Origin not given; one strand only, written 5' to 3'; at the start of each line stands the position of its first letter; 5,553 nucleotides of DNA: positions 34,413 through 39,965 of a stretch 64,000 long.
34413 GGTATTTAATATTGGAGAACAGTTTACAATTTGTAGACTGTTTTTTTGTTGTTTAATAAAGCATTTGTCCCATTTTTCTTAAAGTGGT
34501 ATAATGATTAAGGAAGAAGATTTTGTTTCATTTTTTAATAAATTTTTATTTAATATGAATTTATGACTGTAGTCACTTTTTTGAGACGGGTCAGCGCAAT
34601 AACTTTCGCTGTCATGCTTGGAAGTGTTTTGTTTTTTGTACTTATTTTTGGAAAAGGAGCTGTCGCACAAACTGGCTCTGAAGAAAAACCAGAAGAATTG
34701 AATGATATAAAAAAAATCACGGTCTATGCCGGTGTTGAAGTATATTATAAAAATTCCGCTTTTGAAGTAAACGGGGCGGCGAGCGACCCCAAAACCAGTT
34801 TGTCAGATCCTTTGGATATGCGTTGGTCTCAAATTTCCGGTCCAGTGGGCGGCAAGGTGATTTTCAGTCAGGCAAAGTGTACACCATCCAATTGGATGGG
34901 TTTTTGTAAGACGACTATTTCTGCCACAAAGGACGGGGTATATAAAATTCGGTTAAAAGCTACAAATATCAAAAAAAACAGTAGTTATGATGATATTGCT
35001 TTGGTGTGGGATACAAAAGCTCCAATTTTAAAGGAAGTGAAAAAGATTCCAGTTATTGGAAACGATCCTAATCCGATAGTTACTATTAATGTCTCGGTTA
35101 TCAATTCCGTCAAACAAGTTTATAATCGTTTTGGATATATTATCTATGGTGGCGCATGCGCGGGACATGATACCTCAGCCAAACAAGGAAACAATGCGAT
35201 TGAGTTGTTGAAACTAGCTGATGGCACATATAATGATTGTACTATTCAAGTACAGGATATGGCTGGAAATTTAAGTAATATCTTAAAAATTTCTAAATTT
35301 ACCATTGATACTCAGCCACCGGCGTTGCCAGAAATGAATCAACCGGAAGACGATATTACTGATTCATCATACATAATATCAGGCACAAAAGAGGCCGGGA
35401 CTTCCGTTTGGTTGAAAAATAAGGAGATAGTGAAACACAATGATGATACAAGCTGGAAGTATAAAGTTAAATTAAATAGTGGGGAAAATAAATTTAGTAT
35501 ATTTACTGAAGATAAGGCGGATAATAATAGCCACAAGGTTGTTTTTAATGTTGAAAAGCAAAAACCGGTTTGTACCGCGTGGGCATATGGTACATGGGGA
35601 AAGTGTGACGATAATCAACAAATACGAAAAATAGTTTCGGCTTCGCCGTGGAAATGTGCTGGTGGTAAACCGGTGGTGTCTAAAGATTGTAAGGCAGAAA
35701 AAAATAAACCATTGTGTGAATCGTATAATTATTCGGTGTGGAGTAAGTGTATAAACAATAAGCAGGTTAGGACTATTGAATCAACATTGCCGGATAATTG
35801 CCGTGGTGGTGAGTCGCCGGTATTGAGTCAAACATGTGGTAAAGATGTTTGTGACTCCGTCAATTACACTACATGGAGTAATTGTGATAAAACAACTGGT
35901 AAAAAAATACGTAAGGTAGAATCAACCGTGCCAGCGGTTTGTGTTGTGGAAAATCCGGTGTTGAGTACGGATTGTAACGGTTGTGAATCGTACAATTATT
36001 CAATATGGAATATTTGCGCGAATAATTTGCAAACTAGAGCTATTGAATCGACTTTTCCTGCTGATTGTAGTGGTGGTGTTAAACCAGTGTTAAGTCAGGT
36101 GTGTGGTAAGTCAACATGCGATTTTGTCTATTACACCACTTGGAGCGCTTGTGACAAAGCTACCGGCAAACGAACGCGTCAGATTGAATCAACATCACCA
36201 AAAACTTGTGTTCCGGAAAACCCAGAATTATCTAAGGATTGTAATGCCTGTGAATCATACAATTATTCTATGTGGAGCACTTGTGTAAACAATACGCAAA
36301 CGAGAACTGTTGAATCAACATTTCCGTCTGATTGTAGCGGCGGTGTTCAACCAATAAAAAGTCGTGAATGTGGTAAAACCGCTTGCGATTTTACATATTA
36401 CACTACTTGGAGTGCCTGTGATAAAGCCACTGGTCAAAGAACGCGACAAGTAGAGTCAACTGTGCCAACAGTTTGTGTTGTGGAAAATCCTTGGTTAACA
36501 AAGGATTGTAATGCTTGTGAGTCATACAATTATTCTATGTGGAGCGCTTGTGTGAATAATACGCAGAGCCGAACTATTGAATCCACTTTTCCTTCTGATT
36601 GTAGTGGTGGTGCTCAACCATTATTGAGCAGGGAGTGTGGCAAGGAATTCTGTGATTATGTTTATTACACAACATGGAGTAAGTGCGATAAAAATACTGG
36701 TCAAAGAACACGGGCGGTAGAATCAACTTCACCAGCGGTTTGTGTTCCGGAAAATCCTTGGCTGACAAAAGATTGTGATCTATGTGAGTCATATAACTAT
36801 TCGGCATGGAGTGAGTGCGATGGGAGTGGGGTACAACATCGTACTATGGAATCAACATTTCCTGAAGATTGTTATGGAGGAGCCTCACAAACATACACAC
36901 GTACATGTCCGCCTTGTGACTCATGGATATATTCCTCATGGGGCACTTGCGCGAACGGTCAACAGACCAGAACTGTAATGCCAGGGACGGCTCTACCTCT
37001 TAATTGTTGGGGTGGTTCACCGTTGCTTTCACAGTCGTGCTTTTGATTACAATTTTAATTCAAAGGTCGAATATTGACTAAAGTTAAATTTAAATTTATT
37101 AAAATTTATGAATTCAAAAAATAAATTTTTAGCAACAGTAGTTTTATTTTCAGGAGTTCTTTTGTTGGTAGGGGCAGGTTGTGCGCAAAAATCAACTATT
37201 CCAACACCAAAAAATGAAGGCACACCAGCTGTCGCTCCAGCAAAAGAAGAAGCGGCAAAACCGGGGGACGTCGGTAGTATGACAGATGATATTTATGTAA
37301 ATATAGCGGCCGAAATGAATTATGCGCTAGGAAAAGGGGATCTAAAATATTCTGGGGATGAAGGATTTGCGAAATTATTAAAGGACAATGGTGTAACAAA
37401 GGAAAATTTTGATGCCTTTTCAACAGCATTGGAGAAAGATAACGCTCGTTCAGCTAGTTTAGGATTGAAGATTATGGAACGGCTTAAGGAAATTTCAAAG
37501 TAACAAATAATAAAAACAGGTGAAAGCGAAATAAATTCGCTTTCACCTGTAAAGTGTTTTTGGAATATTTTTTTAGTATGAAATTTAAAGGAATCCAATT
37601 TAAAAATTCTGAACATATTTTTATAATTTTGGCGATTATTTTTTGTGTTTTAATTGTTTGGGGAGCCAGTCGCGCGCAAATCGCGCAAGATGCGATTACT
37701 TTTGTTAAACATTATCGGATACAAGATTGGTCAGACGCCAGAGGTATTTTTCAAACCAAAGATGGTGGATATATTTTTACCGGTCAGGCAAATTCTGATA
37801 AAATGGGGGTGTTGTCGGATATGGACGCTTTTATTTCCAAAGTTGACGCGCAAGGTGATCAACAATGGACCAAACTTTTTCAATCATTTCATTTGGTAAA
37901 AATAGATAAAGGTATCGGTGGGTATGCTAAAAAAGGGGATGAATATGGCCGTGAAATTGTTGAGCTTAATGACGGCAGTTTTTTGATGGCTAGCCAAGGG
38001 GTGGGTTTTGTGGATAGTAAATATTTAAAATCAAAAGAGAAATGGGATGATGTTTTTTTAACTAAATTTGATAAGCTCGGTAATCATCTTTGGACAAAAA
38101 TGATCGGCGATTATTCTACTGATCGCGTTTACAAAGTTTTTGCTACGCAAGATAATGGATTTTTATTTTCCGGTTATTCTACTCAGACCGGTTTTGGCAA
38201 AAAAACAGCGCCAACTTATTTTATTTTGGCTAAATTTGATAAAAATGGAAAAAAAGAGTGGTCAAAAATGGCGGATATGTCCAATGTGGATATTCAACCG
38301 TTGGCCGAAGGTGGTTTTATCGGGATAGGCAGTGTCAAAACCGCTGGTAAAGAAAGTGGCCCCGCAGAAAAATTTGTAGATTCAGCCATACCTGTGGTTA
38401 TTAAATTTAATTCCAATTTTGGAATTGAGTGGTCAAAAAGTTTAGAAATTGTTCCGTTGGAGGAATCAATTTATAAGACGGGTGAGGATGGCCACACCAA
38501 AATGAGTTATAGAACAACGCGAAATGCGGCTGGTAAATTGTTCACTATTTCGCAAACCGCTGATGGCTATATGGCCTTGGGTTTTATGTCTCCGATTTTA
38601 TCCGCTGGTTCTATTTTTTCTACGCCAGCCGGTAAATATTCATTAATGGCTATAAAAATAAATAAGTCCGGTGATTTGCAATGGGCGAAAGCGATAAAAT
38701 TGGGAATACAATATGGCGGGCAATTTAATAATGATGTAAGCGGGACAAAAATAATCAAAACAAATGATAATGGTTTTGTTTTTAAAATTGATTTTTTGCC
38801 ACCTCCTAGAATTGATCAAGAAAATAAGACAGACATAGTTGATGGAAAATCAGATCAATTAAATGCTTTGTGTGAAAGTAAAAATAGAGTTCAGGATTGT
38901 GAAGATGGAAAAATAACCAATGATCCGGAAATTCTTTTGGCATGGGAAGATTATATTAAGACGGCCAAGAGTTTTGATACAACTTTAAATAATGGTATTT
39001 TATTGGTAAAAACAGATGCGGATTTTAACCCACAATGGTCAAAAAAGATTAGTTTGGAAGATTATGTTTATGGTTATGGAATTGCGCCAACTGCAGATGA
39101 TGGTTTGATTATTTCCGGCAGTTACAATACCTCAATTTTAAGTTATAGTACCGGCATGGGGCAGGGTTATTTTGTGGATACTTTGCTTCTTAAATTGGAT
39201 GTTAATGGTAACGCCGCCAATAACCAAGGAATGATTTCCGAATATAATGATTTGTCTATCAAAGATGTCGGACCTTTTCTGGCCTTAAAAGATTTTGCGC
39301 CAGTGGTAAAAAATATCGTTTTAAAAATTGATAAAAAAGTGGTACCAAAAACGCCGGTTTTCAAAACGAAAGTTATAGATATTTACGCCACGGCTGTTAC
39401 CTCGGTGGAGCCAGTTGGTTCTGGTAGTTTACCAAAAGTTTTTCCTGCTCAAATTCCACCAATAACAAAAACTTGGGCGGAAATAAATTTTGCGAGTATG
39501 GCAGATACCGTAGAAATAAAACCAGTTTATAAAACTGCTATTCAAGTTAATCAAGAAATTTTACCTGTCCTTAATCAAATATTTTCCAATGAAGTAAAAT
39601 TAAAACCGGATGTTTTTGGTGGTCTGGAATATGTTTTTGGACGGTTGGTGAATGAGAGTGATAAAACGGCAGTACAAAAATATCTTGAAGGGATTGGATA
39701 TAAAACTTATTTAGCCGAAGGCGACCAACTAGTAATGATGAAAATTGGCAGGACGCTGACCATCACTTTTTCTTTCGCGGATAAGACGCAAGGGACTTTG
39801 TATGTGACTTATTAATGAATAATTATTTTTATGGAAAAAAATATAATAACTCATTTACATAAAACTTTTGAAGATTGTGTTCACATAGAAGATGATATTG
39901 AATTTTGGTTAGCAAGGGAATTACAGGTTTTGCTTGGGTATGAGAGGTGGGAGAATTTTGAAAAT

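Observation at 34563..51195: Seventeen-kb cluster of large secreted and membrane-anchored proteins, including duplicated beta-propeller proteins with a private C-terminal domain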

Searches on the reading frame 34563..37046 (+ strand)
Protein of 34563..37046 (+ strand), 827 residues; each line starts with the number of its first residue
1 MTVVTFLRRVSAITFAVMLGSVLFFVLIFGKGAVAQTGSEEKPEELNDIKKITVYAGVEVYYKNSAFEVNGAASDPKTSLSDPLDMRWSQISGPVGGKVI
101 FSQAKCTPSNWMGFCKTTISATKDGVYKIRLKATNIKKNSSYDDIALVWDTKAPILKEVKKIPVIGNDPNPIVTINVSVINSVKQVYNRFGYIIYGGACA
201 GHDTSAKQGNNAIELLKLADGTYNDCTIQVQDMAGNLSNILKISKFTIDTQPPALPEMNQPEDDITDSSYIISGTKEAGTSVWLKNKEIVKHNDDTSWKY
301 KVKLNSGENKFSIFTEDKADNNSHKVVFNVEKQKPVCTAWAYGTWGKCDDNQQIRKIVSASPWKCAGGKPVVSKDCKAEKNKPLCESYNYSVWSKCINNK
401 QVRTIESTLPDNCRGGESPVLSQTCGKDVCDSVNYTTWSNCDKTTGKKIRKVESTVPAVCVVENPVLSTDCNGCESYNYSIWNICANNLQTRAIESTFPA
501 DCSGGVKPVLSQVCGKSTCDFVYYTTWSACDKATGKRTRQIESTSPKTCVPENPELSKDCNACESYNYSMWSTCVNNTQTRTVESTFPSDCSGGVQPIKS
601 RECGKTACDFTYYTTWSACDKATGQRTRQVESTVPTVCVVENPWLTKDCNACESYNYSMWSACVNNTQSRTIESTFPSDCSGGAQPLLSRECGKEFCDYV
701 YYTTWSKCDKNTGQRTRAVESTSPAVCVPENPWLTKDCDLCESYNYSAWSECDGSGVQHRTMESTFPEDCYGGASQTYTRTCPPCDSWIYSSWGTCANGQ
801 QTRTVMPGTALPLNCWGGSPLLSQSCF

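Call 5: search_protein_families(library=pfam, proteins=[window:34563-37046:+], max_evalue=0.01)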
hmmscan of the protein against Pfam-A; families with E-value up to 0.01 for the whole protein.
window:34563-37046:+ (827 aa): 3 families
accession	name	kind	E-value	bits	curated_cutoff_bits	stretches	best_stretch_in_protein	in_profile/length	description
PF19077.6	Big_13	-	4.2e-07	30.8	27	1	167-250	25-102/102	Bacterial Ig-like domain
PF17936.7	Big_6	-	0.00059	20.5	27.6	0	263-330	8-81/83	Bacterial Ig domain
PF09136.16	Glucodextran_B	-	0.0013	19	27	0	259-325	6-75/83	Glucodextranase, domain B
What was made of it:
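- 34563..37046 (+): 827-aa secreted protein: N-terminal hydrophobic signal, Ig-like region (Big_13), then eleven ~44-aa four-Cys repeats with a W-x2-C...R...C...C pattern resembling thrombospondin type-1 repeats. Big_13 at 4e-7 (call 5).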

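Call 20: search_protein_families(library=ncbifam, proteins=[window:34563-37046:+], max_evalue=0.01)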
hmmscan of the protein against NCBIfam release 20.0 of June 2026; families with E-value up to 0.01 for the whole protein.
window:34563-37046:+ (827 aa): 1 family
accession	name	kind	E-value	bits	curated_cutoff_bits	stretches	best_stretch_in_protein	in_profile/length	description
NF033510.3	Ca_tandemer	repeat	2.9e-05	24.4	50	1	245-322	3-95/96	Ca2+-stabilized repeat-containing adhesin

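Call 21: search_protein_families(library=phrogs, proteins=[window:34563-37046:+], max_evalue=0.01)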
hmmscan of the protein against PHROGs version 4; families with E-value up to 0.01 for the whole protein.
window:34563-37046:+ (827 aa): 1 family
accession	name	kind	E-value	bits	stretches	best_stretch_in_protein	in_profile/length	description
phrog_11157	-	unknown function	6.7e-11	40.4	1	115-330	2229-2458/3825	-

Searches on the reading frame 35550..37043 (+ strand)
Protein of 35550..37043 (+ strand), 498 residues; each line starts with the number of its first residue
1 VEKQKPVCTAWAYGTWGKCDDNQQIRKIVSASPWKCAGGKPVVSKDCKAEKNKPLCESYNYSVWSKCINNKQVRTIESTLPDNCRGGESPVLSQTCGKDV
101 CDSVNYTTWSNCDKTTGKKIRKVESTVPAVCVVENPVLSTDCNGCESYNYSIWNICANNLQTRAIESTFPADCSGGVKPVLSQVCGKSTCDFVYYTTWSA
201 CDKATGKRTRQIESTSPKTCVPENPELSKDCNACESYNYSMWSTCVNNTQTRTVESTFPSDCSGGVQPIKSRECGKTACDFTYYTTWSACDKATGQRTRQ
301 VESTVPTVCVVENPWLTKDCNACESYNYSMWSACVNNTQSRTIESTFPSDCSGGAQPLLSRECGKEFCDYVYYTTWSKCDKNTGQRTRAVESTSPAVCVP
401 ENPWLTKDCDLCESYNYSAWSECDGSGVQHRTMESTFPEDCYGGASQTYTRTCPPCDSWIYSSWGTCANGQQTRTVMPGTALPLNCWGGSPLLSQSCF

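Call 58: search_protein_families(library=pfam, proteins=[window:35550-37043:+], max_evalue=1)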
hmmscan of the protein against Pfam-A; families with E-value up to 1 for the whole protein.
window:35550-37043:+ (498 aa): 3 families
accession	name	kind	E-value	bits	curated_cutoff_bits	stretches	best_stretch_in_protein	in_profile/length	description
PF14975.11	DUF4512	-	0.00024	22.2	27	0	161-195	36-69/103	Domain of unknown function (DUF4512)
PF01091.23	PTN_MK_C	-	0.0036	18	25.3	1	279-300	4-24/65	PTN/MK heparin-binding protein family, C-terminal domain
PF16449.10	MatB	-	0.044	14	27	0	319-350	124-155/169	Fimbrillin MatB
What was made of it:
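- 34563..37046 (+): Weak PTN_MK_C hit at 0.0036 (call 58).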

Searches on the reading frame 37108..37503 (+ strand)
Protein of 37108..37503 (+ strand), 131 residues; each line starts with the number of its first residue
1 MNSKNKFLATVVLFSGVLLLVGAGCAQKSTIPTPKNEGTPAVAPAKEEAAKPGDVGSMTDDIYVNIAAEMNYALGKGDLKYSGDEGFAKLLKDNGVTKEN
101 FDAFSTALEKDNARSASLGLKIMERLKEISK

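Call 5: search_protein_families(library=pfam, proteins=[window:37108-37503:+], max_evalue=0.01)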
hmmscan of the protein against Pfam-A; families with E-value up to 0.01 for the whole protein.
window:37108-37503:+ (131 aa): 0 families

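Call 20: search_protein_families(library=ncbifam, proteins=[window:37108-37503:+], max_evalue=0.01)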
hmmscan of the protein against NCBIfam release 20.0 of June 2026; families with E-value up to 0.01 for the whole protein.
window:37108-37503:+ (131 aa): 0 families

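Call 52: search_protein_families(library=pfam, proteins=[window:37108-37503:+], max_evalue=5)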
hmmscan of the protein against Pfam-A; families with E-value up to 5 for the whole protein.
window:37108-37503:+ (131 aa): 0 families

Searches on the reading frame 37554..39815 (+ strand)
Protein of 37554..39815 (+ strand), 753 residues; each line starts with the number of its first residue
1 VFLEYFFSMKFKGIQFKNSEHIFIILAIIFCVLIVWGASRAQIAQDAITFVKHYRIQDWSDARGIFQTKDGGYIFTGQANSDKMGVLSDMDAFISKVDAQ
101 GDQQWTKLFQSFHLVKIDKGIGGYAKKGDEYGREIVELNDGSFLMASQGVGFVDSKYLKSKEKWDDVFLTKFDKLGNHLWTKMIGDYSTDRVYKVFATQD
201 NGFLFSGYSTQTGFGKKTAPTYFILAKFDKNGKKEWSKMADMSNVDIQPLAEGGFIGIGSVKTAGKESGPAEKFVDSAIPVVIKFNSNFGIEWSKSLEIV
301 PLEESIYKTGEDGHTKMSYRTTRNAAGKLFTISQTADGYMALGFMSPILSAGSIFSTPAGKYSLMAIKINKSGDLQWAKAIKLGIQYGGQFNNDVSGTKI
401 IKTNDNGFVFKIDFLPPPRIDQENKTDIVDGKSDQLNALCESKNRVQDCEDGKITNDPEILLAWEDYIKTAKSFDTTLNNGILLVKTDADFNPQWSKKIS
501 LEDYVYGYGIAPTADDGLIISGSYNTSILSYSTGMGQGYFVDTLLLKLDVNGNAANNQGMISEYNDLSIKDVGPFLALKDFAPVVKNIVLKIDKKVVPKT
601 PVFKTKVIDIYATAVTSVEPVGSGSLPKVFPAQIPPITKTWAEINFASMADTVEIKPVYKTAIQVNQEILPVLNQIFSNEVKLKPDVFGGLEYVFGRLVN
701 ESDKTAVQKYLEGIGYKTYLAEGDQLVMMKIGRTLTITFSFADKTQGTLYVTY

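Call 5: search_protein_families(library=pfam, proteins=[window:37554-39815:+], max_evalue=0.01)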
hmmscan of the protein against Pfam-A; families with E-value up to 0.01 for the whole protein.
window:37554-39815:+ (753 aa): 0 families

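Call 20: search_protein_families(library=ncbifam, proteins=[window:37554-39815:+], max_evalue=0.01)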
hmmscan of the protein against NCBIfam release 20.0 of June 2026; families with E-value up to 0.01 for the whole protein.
window:37554-39815:+ (753 aa): 1 family
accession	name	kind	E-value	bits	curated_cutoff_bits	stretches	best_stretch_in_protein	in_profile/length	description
NF047494.1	Lepto_SBBP_lipo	equivalog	2.6e-09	36.3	400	1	157-300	95-241/466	SBBP repeat beta-propeller lipoprotein, LipL53 family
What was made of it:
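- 37578..39815 (+): Propeller paralogue A (listed ORF 753 aa from GTG 37554; likely start ATG 37578): signal sequence ending ASRA|Q, seven-bladed beta-propeller, C-terminal domain (CTD) at 39456-39812. Weak hit to an SBBP propeller lipoprotein model, 2.6e-9 (call 20).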
